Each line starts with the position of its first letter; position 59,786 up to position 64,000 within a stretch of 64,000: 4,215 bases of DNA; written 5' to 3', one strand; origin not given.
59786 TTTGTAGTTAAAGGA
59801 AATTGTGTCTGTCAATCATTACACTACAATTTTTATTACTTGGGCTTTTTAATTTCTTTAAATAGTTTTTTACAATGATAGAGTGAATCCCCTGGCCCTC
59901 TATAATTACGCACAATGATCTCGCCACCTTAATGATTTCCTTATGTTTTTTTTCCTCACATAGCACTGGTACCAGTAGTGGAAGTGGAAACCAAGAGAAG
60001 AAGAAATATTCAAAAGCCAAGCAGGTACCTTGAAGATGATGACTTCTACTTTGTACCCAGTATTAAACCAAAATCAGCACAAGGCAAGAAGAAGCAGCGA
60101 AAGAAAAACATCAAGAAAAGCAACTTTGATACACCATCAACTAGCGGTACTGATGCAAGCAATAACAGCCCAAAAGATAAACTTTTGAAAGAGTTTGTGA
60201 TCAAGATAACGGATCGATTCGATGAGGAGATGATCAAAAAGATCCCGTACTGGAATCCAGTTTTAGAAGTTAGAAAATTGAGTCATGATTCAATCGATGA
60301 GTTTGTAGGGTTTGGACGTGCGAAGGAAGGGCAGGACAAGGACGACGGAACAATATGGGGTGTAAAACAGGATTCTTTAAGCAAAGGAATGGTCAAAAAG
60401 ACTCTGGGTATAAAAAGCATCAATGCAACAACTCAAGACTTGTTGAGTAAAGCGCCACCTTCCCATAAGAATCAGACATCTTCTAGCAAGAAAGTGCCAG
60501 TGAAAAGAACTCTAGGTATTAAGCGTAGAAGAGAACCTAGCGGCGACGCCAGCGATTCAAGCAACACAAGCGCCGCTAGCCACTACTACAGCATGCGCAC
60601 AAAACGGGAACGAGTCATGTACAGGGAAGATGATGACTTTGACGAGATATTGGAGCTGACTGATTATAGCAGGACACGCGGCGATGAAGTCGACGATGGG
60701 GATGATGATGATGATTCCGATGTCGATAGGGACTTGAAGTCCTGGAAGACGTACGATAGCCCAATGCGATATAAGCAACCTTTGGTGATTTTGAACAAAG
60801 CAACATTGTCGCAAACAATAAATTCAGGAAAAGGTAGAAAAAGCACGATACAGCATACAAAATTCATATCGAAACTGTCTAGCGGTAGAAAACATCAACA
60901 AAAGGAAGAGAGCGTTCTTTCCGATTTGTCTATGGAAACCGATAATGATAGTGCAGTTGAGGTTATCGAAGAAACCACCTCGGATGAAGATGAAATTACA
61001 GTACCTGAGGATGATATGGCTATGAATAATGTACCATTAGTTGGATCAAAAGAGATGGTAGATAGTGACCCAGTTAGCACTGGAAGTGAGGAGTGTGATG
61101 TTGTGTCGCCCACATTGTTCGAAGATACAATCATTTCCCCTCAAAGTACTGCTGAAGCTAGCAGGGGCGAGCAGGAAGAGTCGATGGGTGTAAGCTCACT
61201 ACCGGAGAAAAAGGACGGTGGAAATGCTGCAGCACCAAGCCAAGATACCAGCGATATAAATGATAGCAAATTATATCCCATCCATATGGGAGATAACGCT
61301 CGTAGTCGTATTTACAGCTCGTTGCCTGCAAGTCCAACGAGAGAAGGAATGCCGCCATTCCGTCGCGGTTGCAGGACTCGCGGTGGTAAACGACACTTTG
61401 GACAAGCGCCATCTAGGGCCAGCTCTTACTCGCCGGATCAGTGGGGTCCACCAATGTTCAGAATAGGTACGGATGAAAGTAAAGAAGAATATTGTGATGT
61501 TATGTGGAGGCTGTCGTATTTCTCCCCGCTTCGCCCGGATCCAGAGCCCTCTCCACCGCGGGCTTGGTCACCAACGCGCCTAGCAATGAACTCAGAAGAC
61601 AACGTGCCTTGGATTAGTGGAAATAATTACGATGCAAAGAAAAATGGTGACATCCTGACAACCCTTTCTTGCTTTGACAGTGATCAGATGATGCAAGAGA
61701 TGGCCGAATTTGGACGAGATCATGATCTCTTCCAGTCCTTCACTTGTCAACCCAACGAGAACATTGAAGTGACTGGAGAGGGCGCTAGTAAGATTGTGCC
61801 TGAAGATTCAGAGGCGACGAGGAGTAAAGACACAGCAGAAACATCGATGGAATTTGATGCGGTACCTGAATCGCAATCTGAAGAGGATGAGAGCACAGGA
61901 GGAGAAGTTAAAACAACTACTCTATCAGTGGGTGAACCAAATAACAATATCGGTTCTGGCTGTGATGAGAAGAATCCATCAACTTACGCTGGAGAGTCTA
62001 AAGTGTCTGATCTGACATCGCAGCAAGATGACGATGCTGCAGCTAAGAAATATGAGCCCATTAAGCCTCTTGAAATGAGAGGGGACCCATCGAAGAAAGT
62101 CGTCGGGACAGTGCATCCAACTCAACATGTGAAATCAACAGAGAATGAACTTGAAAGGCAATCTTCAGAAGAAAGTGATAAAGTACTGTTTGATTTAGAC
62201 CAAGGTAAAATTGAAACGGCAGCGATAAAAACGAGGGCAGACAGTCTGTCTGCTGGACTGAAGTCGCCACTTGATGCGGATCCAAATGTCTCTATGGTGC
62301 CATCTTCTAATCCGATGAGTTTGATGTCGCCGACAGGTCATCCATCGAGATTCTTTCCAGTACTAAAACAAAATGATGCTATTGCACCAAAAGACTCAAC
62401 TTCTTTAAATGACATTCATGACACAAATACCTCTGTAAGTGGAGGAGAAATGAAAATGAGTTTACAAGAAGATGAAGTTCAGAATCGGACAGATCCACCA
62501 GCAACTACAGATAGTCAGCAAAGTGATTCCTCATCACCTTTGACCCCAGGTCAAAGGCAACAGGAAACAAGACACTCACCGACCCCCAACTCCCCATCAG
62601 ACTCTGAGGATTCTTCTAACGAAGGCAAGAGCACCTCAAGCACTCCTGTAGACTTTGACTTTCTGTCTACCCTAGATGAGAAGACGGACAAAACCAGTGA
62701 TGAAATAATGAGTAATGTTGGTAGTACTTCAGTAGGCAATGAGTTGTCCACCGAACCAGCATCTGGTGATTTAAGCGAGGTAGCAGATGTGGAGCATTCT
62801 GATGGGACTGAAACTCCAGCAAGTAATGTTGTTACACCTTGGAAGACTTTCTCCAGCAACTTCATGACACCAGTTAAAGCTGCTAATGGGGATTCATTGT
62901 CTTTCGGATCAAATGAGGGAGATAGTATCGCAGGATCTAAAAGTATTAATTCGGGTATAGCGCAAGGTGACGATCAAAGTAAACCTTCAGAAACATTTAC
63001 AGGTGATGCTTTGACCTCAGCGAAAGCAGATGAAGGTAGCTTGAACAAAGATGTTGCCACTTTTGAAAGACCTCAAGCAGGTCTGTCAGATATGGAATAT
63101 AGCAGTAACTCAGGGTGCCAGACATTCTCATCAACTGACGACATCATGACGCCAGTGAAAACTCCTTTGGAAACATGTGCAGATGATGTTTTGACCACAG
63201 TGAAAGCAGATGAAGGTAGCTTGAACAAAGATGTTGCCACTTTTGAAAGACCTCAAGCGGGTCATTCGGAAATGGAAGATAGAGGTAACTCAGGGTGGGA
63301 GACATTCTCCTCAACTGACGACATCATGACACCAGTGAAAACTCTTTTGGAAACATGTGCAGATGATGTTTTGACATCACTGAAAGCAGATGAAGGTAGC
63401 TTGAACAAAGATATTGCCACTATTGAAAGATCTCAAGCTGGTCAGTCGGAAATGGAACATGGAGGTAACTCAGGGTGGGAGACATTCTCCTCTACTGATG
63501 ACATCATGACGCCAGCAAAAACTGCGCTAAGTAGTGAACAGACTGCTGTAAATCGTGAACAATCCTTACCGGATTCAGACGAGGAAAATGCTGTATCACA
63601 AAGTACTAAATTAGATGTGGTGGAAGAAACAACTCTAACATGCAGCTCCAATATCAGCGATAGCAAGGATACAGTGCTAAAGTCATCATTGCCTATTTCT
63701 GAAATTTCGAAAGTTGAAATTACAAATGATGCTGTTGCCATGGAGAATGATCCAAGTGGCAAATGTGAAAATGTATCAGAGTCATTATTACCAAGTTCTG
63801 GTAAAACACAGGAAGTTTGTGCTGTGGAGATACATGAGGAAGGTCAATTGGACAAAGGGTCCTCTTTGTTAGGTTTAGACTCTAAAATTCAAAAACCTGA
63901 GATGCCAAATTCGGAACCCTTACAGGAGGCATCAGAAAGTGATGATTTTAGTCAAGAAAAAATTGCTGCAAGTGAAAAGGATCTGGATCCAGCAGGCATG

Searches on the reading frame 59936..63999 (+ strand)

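Call 16: search_protein_families(library=pfam, proteins=[window:59936-63999:+], max_evalue=0.01)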
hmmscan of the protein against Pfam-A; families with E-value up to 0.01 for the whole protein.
window:59936-63999:+ (1354 aa): 0 families

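Call 21: find_homologous_proteins(query=window:59936-63999:+)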
Query window:59936-63999:+ (1354 aa): 2 proteins with E <= 0.001 among 8000 candidates.
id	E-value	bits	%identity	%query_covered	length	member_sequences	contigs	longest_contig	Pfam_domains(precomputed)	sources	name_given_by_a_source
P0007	0.0e+0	2955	100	99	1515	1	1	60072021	-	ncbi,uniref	ncbi:uncharacterized protein [Amphiura filiformis]|uniref:uncharacterized protein n=1 Tax=Amphiura f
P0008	4.0e-231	789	49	72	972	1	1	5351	-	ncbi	-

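Call 23: find_encoding_contigs(protein=P0007, flank=10000, max_places=4)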
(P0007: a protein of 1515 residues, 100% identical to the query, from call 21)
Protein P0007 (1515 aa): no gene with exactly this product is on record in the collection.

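Call 24: find_encoding_contigs(protein=P0008, flank=10000, max_places=4)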
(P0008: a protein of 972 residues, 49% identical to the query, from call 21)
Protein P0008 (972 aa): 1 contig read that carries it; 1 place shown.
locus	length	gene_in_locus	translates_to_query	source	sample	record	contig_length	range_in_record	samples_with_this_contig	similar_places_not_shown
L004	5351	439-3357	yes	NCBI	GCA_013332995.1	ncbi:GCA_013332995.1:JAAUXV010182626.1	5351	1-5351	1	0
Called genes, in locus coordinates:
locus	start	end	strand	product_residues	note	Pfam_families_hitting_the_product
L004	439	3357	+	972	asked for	-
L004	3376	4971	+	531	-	-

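Call 58: list_cluster_members(proteins=[P0007, P0008])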
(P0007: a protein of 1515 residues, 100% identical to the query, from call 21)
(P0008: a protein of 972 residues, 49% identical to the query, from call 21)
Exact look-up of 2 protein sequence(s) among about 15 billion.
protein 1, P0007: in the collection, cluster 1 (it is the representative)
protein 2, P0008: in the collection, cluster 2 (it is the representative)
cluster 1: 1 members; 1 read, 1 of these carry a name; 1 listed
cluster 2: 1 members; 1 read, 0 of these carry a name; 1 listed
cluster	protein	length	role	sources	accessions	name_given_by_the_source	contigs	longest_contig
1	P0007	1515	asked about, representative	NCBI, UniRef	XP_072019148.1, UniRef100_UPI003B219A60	uncharacterized protein [Amphiura filiformis] | uncharacterized protein n=1 Tax=Amphiura filiformis TaxID=82378 RepID=UPI003B219A60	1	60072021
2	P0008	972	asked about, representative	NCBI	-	-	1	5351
